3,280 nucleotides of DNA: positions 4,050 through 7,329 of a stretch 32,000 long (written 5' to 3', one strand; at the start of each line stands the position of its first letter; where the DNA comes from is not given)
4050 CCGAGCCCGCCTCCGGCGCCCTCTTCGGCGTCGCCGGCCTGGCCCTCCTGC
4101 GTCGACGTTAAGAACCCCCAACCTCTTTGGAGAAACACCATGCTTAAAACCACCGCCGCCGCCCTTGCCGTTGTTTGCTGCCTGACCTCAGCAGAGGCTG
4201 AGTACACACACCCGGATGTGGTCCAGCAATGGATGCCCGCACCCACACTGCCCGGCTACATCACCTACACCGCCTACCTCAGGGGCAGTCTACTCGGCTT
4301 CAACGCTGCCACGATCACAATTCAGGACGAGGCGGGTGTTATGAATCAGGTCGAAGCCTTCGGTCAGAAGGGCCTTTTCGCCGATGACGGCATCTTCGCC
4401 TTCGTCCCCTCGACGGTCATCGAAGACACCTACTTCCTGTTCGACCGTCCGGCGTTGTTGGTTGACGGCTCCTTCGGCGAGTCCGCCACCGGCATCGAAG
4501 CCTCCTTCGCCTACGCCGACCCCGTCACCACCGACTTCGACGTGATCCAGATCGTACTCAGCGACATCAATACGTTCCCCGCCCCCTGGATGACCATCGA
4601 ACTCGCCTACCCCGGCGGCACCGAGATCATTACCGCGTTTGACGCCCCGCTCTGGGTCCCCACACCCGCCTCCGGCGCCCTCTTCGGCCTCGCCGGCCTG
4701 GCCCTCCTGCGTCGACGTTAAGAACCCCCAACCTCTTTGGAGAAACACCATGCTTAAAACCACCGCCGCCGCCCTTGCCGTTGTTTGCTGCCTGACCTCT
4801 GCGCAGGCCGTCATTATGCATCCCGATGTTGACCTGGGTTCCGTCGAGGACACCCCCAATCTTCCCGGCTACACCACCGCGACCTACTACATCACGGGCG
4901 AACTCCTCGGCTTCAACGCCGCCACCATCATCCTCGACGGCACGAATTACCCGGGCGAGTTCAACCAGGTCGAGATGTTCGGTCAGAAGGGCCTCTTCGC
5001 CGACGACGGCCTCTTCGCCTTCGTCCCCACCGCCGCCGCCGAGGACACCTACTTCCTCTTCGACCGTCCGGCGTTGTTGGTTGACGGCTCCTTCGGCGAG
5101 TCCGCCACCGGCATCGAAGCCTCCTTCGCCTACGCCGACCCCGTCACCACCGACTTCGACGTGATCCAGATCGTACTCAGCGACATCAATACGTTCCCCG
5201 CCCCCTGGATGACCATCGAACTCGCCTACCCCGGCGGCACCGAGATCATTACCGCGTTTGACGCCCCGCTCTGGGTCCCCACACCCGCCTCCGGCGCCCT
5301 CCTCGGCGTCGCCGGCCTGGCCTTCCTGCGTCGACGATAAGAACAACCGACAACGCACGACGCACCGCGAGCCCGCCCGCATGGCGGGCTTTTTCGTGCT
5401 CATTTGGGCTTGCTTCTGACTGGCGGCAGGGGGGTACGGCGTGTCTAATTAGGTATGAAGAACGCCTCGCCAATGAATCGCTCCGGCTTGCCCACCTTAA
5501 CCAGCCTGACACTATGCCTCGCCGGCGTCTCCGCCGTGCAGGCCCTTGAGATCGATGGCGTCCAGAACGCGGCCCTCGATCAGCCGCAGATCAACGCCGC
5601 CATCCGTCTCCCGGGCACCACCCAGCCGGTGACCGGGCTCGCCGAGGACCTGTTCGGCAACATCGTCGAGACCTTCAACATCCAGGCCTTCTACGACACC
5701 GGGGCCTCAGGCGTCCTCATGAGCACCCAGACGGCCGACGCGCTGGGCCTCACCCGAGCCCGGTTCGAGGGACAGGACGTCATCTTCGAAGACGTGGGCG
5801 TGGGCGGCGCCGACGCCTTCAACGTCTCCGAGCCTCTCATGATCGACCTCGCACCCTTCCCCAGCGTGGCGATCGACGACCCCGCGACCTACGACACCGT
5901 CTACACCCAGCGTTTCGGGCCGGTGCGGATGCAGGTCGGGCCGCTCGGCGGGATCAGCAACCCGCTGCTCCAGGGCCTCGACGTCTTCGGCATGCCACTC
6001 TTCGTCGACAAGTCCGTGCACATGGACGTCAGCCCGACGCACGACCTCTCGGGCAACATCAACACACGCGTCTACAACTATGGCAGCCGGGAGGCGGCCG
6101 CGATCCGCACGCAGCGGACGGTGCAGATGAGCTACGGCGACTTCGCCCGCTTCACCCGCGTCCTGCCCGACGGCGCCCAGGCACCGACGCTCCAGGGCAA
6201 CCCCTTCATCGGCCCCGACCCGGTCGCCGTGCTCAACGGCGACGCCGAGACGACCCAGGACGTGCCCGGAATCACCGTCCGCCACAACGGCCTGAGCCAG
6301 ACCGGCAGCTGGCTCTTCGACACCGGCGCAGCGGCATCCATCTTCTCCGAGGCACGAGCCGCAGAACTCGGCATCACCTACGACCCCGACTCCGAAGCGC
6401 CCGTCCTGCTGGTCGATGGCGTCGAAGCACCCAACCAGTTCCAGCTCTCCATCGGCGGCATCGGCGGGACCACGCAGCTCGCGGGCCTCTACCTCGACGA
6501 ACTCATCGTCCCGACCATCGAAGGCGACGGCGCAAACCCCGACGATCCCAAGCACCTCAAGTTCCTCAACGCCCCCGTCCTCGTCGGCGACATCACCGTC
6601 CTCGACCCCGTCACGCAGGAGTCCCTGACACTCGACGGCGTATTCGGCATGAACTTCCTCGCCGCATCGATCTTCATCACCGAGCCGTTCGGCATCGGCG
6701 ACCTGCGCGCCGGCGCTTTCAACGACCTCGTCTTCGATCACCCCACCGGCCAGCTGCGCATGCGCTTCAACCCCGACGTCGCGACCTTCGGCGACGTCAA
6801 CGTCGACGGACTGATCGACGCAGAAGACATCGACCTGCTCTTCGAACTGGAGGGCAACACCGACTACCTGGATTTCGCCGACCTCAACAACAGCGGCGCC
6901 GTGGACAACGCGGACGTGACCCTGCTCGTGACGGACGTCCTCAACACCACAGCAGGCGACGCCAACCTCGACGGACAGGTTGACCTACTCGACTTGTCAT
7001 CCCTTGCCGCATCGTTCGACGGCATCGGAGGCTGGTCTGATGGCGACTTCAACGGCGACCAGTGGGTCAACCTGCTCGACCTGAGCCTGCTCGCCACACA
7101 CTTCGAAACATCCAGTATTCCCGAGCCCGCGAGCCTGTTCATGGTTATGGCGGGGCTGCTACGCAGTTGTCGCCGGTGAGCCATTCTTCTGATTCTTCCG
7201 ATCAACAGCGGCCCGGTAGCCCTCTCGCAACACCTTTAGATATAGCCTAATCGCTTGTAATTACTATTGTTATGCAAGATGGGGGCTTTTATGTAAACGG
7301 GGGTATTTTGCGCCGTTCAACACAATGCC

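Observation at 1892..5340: Tandem cassette array of five mosaic paralogues (plus a stump) for small secreted PEP-CTERM proteins with an unrecognised domain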

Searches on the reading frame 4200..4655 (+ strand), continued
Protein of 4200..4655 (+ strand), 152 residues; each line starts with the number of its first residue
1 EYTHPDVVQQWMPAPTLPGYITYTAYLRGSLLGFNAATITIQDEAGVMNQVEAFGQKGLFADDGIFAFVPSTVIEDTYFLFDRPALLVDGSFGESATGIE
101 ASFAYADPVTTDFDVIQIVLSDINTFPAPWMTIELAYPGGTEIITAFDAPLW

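Call 76: find_encoding_contigs(protein=P0100, flank=5000, max_places=2)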
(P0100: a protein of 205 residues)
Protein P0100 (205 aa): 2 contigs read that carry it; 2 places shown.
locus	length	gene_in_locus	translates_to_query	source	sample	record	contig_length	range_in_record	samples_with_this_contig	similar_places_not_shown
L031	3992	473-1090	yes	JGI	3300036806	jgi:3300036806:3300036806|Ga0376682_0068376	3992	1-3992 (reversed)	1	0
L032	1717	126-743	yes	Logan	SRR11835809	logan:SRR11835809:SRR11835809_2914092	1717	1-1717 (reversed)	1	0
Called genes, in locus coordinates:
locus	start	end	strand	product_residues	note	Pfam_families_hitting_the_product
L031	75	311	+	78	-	-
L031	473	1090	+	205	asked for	PF07589:PEP_exosort_dom (faint)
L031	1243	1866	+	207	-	-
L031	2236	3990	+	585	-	?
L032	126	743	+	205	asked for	PF07589:PEP_exosort_dom (faint)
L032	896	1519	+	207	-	-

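Call 78: list_cluster_members(proteins=[P0008, P0010, P0013, P0016, P0019, P0024, P0033, P0064, P0073, P0025])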
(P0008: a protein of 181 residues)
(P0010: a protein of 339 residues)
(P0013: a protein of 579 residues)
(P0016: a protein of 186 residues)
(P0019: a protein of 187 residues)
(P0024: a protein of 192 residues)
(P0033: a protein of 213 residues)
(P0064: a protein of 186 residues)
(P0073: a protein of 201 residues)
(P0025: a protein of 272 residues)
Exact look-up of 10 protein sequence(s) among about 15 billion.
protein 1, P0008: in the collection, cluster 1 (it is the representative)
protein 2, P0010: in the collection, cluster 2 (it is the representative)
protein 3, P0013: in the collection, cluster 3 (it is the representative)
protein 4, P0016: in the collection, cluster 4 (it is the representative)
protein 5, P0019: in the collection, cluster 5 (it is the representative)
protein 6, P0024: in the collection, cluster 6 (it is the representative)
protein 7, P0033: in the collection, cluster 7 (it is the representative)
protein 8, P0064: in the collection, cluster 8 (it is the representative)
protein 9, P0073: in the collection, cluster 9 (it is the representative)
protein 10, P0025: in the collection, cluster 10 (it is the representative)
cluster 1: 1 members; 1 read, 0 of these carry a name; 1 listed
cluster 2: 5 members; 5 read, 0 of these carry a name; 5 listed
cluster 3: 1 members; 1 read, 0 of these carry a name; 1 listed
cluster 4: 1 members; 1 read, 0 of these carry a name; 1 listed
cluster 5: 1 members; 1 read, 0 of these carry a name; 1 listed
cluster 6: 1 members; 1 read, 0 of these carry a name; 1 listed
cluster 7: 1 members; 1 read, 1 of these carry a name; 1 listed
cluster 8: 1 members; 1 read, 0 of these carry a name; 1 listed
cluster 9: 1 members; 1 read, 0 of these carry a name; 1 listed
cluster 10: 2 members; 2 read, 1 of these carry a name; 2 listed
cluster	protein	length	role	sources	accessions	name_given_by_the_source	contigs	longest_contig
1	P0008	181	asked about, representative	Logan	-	-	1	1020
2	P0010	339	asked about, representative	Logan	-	-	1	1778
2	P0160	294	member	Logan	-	-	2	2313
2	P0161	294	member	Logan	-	-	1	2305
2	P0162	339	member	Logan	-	-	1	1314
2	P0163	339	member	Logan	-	-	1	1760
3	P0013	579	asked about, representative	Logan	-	-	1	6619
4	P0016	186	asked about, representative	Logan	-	-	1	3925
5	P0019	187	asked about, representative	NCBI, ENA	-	-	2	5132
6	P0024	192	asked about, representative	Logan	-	-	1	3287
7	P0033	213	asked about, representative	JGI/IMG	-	hypothetical protein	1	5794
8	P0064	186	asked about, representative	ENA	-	-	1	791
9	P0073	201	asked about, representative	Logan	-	-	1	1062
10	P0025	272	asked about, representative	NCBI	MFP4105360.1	MAG: PEP-CTERM sorting domain-containing protein [Phycisphaerae bacterium]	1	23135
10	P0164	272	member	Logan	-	-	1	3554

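Call 82: find_encoding_contigs(protein=P0113, flank=5000, max_places=1)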
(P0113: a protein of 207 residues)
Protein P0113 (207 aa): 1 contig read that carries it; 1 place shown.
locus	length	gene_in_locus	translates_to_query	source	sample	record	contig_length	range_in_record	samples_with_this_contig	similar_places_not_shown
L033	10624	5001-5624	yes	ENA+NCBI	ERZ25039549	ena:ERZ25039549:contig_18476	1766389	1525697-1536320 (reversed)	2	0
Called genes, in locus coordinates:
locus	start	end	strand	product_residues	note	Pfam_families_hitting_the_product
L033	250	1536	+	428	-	PF08239:SH3_3 (faint)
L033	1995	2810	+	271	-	-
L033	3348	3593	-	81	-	-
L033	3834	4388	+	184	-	-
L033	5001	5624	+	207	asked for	-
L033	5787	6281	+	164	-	PF04238:DUF420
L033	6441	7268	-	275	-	PF01738:DLH, PF00561:Abhydrolase_1 (weak), PF12146:Hydrolase_4 (faint)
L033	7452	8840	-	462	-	PF01408:GFO_IDH_MocA, PF19051:GFO_IDH_MocA_C2, PF22725:GFO_IDH_MocA_C3 (weak), PF19051:GFO_IDH_MocA_C2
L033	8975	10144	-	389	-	PF01263:Aldose_epim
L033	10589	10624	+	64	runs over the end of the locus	PF08450:SGL (weak)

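Call 91: search_solved_structures(query=A3, max_evalue=10)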
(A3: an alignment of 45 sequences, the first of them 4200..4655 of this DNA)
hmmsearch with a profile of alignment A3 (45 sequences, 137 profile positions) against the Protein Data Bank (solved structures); distinct sequences matched with E-value up to 10: 0.

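Call 92: search_protein_families(library=pfam, alignment_id=A3, max_evalue=5)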
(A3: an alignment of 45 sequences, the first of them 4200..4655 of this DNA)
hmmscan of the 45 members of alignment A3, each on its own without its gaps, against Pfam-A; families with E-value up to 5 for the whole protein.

A. member 1, window:4200-4655:+ (152 aa): 0 families

B. families by the number of members that match (of 45 scanned): 3 families
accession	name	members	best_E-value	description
PF18878.5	PPE-PPW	1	0.044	PPE-PPW subfamily C-terminal region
PF08450.18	SGL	1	0.074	SMP-30/Gluconolactonase/LRE-like region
PF02166.21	Androgen_recep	1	0.12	Androgen receptor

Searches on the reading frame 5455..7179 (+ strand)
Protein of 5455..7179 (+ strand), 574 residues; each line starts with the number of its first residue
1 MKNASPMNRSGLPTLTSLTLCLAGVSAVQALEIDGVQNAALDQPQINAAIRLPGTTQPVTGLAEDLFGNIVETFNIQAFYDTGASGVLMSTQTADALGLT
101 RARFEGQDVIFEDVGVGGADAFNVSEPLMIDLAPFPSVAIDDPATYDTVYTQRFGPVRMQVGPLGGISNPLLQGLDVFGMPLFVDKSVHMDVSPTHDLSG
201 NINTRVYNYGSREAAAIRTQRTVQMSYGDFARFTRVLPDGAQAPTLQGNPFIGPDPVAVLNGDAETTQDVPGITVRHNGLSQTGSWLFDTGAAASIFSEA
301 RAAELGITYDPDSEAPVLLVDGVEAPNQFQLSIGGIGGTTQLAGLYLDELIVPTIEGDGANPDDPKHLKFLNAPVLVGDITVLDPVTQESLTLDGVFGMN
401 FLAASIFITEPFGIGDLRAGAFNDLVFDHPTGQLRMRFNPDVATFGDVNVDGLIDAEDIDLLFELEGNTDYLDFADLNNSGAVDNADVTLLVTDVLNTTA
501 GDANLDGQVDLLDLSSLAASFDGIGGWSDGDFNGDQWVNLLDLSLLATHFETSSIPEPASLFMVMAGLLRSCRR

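Call 4: search_protein_families(library=pfam, proteins=[window:5455-7179:+], max_evalue=1)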
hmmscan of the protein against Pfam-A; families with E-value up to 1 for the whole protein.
window:5455-7179:+ (574 aa): 6 families
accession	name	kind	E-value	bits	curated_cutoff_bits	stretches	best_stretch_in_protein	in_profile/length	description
PF13650.11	Asp_protease_2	-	6.5e-12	46.4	24.3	2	273-331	1-58/90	Aspartyl protease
PF13975.11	gag-asp_proteas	-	1.6e-10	41.9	28.2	2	75-103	9-37/92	gag-polyprotein putative aspartyl protease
PF00404.24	Dockerin_1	-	8.7e-08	32.7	22.9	3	476-517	3-52/57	Dockerin type I domain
PF09668.16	Asp_protease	-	0.016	15.8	26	1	71-102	16-47/109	Aspartyl protease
PF07589.16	PEP-CTERM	-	0.031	14.8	20.7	1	554-568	1-14/24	PEP-CTERM motif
PF13499.12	EF-hand_7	-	0.71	10.7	30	0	447-515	12-63/67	EF-hand domain pair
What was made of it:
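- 5455..7179 (+): Secreted two-lobed (DTG x2) retropepsin-like aspartic protease (574 aa) with dockerin repeats and a PEP-CTERM-like tail. It is the dockerin-bearing neighbour of the array. PEP-CTERM scores 14.8 bits, below threshold (call 4).
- Checked: The neighbouring gene (5455-7179) is a two-lobed aspartic protease with a dockerin and a PEP-CTERM-like tail (call 4).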

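Call 5: search_protein_families(library=ncbifam, proteins=[window:5455-7179:+], max_evalue=1)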
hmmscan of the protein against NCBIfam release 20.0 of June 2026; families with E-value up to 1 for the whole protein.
window:5455-7179:+ (574 aa): 1 family
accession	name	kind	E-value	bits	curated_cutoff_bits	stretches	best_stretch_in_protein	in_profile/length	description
TIGR02281.1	clan_AA_DTGA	subfamily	8.2e-06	26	57.95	1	71-105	18-52/121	TIGR02281 family clan AA aspartic protease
